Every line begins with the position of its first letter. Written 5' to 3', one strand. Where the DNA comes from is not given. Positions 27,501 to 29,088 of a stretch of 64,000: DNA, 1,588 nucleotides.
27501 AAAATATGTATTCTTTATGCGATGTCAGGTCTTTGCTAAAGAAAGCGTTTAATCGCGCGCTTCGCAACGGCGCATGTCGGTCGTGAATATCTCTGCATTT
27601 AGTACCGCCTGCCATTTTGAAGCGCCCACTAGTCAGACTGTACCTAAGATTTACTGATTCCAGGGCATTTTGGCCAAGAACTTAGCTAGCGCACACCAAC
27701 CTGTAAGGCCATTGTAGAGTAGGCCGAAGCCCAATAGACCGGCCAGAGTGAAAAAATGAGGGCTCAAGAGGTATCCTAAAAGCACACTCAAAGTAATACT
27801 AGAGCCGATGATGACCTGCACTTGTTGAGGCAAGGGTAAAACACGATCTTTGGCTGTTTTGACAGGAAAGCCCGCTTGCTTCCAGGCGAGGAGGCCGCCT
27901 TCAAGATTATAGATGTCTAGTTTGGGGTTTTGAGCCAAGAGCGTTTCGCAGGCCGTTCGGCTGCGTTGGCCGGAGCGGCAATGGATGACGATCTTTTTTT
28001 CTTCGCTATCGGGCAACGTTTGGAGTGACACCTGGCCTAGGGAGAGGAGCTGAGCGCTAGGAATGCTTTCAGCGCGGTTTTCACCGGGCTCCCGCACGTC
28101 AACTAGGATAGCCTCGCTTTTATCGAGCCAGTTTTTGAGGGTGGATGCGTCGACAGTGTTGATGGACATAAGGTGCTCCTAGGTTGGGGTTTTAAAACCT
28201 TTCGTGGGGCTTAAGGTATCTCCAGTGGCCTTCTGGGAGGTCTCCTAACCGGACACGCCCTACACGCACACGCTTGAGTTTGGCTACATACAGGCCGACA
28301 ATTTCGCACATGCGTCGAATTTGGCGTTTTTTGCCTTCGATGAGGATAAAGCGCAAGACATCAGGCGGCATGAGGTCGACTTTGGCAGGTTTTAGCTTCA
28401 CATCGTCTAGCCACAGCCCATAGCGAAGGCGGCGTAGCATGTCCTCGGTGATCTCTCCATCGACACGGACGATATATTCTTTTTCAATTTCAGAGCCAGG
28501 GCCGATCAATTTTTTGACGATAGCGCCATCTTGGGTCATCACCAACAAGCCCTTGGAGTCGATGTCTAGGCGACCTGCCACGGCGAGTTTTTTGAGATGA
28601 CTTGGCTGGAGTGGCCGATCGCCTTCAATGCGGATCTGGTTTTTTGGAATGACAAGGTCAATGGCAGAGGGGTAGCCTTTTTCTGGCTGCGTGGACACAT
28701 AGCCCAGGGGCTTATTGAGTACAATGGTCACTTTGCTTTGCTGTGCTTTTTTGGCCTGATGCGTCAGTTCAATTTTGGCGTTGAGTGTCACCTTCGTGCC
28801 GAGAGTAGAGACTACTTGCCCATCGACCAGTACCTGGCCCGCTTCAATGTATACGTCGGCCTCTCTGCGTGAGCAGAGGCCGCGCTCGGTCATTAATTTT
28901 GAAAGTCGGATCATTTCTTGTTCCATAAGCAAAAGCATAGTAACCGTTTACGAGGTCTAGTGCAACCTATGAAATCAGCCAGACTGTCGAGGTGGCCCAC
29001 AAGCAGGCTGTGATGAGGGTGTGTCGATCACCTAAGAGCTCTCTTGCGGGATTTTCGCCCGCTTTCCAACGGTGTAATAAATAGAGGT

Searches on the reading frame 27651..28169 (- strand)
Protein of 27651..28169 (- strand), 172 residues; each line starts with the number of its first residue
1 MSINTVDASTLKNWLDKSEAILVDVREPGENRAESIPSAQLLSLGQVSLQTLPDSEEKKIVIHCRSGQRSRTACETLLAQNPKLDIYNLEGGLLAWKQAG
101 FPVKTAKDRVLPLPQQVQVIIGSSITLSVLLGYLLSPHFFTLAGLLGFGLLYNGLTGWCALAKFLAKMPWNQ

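Call 53: search_protein_families(library=pfam, proteins=[window:27651-28169:-], max_evalue=0.00001)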
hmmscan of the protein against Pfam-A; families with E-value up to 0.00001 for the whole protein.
window:27651-28169:- (172 aa): 2 families
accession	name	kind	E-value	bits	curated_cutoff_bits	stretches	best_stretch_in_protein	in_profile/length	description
PF00581.25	Rhodanese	-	4.4e-14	53.2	22.2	1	8-99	2-102/102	Rhodanese-like domain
PF11127.14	YgaP-like_TM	-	5e-07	30.2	25.3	1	115-165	10-58/66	Inner membrane protein YgaP-like, transmembrane domain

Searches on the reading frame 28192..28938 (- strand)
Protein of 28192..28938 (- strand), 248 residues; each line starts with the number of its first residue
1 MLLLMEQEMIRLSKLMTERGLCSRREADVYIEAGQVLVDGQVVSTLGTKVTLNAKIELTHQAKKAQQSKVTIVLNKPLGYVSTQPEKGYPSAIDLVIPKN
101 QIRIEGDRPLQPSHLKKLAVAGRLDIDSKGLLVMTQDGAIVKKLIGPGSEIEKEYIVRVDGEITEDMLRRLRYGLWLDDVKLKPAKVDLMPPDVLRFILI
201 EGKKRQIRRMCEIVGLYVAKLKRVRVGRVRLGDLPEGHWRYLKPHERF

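Call 54: search_protein_families(library=pfam, proteins=[window:28192-28938:-], max_evalue=0.00001)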
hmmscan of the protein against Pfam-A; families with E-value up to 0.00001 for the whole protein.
window:28192-28938:- (248 aa): 2 families
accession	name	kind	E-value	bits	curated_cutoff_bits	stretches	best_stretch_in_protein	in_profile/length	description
PF00849.27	PseudoU_synth_2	-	5.2e-17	62.9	26.8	1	71-212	2-151/152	RNA pseudouridylate synthase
PF01479.30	S4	-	2.3e-10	40.5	22.8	1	11-54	2-46/48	S4 domain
